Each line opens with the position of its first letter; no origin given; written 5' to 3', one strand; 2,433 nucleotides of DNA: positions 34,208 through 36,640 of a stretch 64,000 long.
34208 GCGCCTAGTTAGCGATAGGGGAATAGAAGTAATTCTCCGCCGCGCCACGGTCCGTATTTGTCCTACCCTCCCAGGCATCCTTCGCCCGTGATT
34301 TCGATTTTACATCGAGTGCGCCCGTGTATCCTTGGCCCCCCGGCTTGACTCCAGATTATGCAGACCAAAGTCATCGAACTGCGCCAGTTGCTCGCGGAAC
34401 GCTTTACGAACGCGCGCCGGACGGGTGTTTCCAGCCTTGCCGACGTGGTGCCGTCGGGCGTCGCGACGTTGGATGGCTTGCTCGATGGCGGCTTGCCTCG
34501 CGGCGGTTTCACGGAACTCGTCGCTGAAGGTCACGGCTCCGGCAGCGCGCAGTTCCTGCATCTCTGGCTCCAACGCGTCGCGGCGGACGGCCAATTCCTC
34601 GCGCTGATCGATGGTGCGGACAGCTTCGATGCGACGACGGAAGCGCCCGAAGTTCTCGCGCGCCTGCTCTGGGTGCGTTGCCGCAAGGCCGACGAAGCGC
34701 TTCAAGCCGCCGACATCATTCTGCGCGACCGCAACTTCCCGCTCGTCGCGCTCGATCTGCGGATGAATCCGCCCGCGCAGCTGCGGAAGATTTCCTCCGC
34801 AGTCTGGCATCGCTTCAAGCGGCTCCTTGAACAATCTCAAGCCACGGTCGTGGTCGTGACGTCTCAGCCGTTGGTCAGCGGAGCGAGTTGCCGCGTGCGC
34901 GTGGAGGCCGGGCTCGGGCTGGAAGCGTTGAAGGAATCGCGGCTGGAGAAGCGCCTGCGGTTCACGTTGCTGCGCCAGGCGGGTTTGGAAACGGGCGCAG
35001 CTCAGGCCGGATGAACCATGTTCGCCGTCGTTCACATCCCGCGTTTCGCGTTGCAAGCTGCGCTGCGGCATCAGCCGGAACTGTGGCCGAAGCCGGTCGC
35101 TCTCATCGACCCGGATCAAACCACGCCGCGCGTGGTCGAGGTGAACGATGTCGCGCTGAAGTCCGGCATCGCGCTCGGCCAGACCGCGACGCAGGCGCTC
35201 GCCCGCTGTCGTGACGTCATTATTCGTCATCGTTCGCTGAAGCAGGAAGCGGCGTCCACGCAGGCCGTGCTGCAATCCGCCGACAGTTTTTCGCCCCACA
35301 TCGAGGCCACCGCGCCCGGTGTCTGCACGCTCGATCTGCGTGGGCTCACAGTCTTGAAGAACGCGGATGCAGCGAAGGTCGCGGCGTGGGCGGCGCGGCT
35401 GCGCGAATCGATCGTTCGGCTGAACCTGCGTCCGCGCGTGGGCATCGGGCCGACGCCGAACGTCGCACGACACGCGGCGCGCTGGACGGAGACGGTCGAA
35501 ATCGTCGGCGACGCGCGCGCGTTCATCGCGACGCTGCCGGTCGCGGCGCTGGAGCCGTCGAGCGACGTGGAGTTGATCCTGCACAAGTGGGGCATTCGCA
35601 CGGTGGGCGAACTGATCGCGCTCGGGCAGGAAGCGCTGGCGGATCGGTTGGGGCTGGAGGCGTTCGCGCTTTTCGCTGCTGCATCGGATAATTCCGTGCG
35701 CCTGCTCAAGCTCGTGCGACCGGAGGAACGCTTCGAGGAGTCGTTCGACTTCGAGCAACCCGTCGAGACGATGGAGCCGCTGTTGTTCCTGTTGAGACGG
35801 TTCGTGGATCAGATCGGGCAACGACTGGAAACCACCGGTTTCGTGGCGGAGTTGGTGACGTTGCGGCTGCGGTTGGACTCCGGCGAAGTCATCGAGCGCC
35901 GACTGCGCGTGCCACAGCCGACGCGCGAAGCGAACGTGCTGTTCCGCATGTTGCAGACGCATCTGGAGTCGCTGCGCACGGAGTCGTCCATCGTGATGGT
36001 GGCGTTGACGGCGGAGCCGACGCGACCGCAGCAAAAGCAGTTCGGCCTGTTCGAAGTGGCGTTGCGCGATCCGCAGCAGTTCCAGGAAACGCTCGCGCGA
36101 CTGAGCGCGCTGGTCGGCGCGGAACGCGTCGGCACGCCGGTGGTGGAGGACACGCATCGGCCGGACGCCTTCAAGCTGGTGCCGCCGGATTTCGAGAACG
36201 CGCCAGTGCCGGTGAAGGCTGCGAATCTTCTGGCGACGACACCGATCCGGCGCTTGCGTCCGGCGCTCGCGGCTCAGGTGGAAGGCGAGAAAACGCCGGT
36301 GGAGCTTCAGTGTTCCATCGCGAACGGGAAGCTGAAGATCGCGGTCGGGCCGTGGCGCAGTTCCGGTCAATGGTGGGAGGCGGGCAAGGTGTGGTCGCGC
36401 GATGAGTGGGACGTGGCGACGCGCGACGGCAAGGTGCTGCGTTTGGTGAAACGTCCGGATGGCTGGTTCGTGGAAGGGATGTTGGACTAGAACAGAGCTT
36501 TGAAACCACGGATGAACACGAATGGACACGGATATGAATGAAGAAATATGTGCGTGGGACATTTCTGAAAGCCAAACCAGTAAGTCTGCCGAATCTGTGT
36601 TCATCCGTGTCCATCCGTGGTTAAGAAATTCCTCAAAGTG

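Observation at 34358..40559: imuA-imuB-dnaE2 mutagenesis cassette with an extra UvrC-type GIY-YIG nuclease gene inserted before dnaE2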

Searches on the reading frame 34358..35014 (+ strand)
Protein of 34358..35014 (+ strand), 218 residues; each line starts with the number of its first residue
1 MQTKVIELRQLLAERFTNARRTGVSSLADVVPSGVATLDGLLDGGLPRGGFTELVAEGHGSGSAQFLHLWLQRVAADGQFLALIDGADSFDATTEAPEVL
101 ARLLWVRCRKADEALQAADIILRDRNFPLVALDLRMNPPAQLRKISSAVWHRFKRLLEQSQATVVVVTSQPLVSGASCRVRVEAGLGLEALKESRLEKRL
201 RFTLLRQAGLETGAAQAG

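Call 3: search_protein_families(library=pfam, proteins=[window:34358-35014:+], max_evalue=0.01)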
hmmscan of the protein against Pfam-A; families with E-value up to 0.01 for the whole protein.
window:34358-35014:+ (218 aa): 0 families

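Call 4: search_protein_families(library=ncbifam, proteins=[window:34358-35014:+], max_evalue=0.01)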
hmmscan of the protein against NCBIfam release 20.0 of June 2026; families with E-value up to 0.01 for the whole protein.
window:34358-35014:+ (218 aa): 4 families
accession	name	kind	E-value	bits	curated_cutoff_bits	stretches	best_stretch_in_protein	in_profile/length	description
NF033429.2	ImuA_translesion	equivalog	1.6e-12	47.7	150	1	28-147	13-135/181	translesion DNA synthesis-associated protein ImuA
TIGR03881.1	KaiC_arch_4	hypoth_equivalog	0.0012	18.6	247.8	1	31-72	3-44/231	KaiC domain-containing protein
NF006861.0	PRK09361.1-1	equivalog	0.0053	16.3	278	0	29-85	3-58/235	DNA repair and recombination protein RadB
NF003301.0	PRK04301.1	equivalog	0.0071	15.5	259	0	32-69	84-120/316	DNA repair and recombination protein RadA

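Call 110: search_protein_families(library=padloc, proteins=[window:34358-35014:+], max_evalue=0.01)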
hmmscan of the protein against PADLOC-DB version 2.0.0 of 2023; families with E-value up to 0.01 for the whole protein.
window:34358-35014:+ (218 aa): 0 families

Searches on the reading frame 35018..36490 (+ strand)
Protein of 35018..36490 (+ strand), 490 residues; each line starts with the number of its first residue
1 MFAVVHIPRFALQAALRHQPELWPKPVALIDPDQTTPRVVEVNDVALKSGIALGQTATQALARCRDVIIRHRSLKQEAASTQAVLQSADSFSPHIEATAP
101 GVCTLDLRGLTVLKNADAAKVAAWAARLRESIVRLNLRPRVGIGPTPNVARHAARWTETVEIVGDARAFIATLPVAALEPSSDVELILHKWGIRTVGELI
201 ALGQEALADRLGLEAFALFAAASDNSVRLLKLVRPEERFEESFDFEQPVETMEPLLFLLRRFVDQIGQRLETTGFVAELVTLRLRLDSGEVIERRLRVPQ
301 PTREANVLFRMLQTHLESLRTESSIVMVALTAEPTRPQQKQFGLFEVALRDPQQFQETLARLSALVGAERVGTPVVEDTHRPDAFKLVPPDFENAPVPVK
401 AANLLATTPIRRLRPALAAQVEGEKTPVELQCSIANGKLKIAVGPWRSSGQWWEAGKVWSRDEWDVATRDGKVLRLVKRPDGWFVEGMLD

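Call 3: search_protein_families(library=pfam, proteins=[window:35018-36490:+], max_evalue=0.01)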
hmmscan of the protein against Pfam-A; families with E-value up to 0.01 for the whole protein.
window:35018-36490:+ (490 aa): 2 families
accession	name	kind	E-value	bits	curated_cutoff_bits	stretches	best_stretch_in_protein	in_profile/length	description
PF00817.25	IMS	-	4e-17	63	23.2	1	7-154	3-147/148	impB/mucB/samB family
PF11799.13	IMS_C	-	8.2e-07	29.9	20.7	1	245-320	10-85/109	impB/mucB/samB family C-terminal domain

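Call 4: search_protein_families(library=ncbifam, proteins=[window:35018-36490:+], max_evalue=0.01)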
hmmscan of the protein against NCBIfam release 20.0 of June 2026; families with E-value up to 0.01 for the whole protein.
window:35018-36490:+ (490 aa): 9 families
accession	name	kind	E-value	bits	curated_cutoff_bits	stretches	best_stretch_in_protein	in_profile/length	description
NF002751.0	PRK02794.1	equivalog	1.5e-16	60.3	371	1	17-322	55-361/425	DNA polymerase IV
NF003015.0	PRK03858.1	subfamily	4.9e-14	52.2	367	1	46-373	48-382/399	DNA polymerase IV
NF002882.0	PRK03348.1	equivalog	1.8e-13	50.1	389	1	58-347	64-355/461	DNA polymerase IV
NF002677.0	PRK02406.1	equivalog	2.8e-10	39.8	256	1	15-338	21-346/357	DNA polymerase IV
NF002492.0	PRK01810.1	equivalog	5.9e-10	38.4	399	1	15-347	25-364/412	DNA polymerase IV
NF002848.0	PRK03103.1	subfamily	3.1e-09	35.8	381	1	19-350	23-366/410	DNA polymerase IV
NF010731.0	PRK14133.1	equivalog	0.00038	19.8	362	1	188-333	189-334/352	DNA polymerase IV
NF002955.0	PRK03609.1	subfamily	0.0022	17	431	1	1-159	1-159/422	translesion error-prone DNA polymerase V subunit UmuC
NF002883.0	PRK03352.1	equivalog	0.0025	17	330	1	9-337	14-344/347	DNA polymerase IV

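Call 69: find_homologous_proteins(query=window:35018-36490:+, max_evalue=1e-30)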
Query window:35018-36490:+ (490 aa): 3049 proteins with E <= 1e-30 among 8000 candidates; the best 120 are listed.
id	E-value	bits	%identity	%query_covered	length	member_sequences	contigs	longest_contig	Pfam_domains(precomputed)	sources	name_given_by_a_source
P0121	0.0e+0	1040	97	100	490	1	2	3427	PF11799.14,PF00817.26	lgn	-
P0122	0.0e+0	1010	93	100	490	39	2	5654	PF11799.14,PF00817.26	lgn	-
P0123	1.0e-281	953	87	100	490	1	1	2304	PF11799.14,PF00817.26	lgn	-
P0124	1.2e-267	906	84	100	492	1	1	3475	PF11799.14,PF00817.26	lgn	-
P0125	2.3e-249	846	77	100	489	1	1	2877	PF11799.14,PF00817.26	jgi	jgi:protein ImuB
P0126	2.0e-248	843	77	100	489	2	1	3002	PF11799.14,PF00817.26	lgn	-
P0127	5.6e-243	825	76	100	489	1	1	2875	PF11799.14,PF00817.26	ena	-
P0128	1.9e-242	823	75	100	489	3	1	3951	PF11799.14,PF00817.26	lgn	-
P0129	2.5e-240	816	75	100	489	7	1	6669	PF11799.14,PF00817.26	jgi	jgi:protein ImuB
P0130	8.0e-237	805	74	100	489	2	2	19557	PF11799.14,PF00817.26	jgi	jgi:protein ImuB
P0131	2.2e-234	797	72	100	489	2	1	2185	PF11799.14,PF00817.26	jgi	jgi:protein ImuB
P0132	3.4e-218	743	69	100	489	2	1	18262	PF11799.14,PF00817.26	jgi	jgi:protein ImuB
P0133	3.9e-203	694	64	100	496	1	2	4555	PF11799.14,PF00817.26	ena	-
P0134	6.6e-203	693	65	100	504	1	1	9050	PF11799.14,PF00817.26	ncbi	-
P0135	3.4e-202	690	64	100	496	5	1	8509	PF11799.14,PF00817.26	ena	-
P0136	1.5e-201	688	63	100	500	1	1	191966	PF11799.14,PF00817.26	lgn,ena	-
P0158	2.4e-189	648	60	100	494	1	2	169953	PF11799.14,PF00817.26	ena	-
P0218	9.3e-174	597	56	100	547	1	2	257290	PF11799.14,PF00817.26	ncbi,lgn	ncbi:MAG: DNA polymerase Y family protein [Verrucomicrobiota bacterium]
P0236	2.6e-168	579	59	100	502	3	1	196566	PF11799.14,PF00817.26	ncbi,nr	ncbi:MAG: DNA polymerase Y family protein [Verrucomicrobiae bacterium]|nr:DNA polymerase Y family pr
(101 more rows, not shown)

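Call 70: find_encoding_contigs(protein=P0136, flank=5000, max_places=1)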
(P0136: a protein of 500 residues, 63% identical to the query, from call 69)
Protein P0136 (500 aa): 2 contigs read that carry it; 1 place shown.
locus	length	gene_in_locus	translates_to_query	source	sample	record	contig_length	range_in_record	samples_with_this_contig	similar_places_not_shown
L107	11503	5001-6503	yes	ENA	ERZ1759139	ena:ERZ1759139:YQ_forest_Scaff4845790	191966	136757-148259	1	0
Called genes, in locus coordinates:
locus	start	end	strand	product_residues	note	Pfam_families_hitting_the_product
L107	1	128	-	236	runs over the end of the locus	PF13298:LigD_N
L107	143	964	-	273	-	PF02735:Ku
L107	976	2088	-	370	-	PF01408:GFO_IDH_MocA, PF02894:GFO_IDH_MocA_C, PF22725:GFO_IDH_MocA_C3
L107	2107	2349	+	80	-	-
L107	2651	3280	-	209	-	PF21088:MS_channel_1st, PF00924:MS_channel_2nd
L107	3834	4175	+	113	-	PF18914:DUF5666 (faint)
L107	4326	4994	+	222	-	-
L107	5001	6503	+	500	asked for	PF00817:IMS, PF11799:IMS_C (weak)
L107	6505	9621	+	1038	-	PF02811:PHP, PF07733:DNA_pol3_alpha, PF17657:DNA_pol3_finger, PF14579:HHH_6, PF01336:tRNA_anti-codon (weak)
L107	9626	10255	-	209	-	PF03167:UDG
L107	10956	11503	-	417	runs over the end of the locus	PF13432:TPR_16 (weak), PF14559:TPR_19, PF13432:TPR_16, PF14559:TPR_19 (weak), PF12895:ANAPC3 (weak), PF13414:TPR_11, PF13432:TPR_16, PF14559:TPR_19, +13 more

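Call 71: find_encoding_contigs(protein=P0158, flank=5000, max_places=1)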
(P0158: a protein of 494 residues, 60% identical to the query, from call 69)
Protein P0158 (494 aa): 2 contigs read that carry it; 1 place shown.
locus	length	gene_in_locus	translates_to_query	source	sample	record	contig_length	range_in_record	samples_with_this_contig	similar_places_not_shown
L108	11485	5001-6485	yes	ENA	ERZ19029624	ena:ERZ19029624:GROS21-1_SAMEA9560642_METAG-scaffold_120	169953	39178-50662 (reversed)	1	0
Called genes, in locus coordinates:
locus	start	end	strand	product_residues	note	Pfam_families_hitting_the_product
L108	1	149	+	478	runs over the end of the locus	PF00072:Response_reg, PF00158:Sigma54_activat, PF14532:Sigma54_activ_2, PF07724:AAA_2 (weak), PF00004:AAA (faint), PF07728:AAA_5 (weak), PF25601:AAA_lid_14, PF02954:HTH_8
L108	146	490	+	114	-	-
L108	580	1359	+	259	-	PF00494:SQS_PSY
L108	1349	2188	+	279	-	PF04794:YdjC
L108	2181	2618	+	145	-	PF00892:EamA (weak)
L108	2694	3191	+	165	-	PF04306:DUF456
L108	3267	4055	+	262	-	-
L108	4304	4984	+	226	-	-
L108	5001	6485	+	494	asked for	PF00817:IMS, PF11799:IMS_C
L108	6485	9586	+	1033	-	PF02811:PHP, PF07733:DNA_pol3_alpha, PF17657:DNA_pol3_finger, PF14579:HHH_6, PF01336:tRNA_anti-codon (weak)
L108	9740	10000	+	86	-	PF00381:PTS-HPr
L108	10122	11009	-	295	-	PF07963:N_methyl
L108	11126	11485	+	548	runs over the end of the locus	-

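Call 72: find_encoding_contigs(protein=P0218, flank=5000, max_places=1)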
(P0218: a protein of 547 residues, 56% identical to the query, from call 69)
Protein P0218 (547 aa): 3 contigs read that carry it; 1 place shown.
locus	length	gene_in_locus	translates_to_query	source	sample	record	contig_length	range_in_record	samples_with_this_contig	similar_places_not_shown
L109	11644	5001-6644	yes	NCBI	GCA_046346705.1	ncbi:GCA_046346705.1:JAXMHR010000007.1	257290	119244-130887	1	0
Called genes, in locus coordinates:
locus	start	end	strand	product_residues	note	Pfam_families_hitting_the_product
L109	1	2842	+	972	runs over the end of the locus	-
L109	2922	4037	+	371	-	PF00155:Aminotran_1_2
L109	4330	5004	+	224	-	PF00154:RecA_N (weak)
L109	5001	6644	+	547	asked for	PF00817:IMS, PF11799:IMS_C (weak)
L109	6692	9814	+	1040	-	PF02811:PHP, PF07733:DNA_pol3_alpha, PF17657:DNA_pol3_finger, PF14579:HHH_6, PF03934:T2SSK (faint), PF01336:tRNA_anti-codon (weak)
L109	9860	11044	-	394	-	PF00072:Response_reg, PF00211:Guanylate_cyc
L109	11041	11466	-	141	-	PF00072:Response_reg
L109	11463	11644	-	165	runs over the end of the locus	PF13690:CheX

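Call 73: find_encoding_contigs(protein=P0236, flank=5000, max_places=1)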
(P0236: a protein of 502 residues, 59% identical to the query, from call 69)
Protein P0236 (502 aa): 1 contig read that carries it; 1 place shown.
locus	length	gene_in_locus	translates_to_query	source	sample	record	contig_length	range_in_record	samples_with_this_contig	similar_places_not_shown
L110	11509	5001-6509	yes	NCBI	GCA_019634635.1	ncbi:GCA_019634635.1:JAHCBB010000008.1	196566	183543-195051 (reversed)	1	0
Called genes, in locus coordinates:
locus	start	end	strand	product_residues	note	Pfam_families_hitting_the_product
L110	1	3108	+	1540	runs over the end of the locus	PF18998:Flg_new_2 (faint), PF17963:Big_9 (faint), PF16184:Cadherin_3 (faint), PF00028:Cadherin (faint), PF05345:He_PIG (weak), PF18957:RibLong (faint), PF19077:Big_13 (faint), PF05345:He_PIG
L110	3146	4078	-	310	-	PF00248:Aldo_ket_red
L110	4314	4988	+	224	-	-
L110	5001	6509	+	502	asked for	PF00817:IMS, PF11799:IMS_C (faint)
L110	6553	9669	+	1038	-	PF02811:PHP, PF07733:DNA_pol3_alpha, PF17657:DNA_pol3_finger, PF14579:HHH_6, PF01336:tRNA_anti-codon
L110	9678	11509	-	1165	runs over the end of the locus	-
